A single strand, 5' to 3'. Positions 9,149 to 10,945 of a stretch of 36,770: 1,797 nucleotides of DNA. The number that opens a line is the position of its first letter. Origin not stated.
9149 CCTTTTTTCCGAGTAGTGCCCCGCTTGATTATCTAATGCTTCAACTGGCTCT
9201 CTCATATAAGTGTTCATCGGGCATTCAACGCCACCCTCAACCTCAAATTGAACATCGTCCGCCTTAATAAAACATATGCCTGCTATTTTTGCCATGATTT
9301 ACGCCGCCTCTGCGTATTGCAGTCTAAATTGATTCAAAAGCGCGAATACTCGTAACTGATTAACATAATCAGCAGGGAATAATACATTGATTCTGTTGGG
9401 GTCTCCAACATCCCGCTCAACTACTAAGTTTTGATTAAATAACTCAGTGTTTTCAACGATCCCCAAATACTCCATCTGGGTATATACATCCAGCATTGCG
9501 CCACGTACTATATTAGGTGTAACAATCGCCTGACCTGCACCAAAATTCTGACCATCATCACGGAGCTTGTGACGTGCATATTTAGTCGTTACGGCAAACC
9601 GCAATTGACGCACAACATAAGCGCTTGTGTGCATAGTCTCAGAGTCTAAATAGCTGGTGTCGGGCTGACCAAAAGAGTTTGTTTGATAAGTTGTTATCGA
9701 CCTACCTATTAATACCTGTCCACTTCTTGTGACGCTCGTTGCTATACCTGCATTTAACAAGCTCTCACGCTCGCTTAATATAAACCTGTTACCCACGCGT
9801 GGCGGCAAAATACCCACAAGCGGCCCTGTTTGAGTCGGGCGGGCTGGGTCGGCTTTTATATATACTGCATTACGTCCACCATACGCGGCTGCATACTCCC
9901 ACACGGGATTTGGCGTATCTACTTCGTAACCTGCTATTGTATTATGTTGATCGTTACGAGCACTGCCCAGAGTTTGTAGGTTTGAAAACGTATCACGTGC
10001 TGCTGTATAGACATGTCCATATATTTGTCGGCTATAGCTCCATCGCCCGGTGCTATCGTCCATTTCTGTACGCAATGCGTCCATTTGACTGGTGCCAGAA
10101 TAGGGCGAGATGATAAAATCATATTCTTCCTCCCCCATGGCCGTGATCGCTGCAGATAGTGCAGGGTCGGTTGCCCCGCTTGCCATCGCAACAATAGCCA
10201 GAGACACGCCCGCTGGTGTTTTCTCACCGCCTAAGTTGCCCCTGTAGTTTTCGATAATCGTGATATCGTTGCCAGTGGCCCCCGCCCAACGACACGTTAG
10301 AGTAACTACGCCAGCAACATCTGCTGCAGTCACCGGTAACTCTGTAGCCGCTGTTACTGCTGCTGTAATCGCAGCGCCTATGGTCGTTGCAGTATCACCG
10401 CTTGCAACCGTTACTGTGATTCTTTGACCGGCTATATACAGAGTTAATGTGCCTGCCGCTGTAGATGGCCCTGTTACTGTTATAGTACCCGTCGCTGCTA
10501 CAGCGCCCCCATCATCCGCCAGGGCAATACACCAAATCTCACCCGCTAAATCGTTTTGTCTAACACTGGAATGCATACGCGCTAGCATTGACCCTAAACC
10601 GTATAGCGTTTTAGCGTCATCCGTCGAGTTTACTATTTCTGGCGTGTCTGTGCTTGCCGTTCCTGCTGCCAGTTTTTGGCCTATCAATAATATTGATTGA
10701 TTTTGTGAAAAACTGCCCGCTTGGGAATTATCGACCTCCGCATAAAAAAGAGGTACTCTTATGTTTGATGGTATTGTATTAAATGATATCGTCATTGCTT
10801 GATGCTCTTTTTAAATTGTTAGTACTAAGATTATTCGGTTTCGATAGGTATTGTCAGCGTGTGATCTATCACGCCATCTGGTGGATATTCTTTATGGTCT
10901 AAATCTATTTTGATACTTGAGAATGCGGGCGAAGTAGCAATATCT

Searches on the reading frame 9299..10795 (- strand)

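Call 106: search_protein_families(library=pfam, proteins=[window:9299-10795:-], max_evalue=0.001)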
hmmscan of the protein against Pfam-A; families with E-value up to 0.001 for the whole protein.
window:9299-10795:- (498 aa): 2 families
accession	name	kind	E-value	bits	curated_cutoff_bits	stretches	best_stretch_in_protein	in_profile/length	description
PF04984.19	Phage_sheath_1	-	3.6e-26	92.4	31.4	1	207-369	2-168/168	Phage tail sheath protein subtilisin-like domain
PF17482.7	Phage_sheath_1C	-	2.4e-17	63.3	26.9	1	378-490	2-103/104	Phage tail sheath C-terminal domain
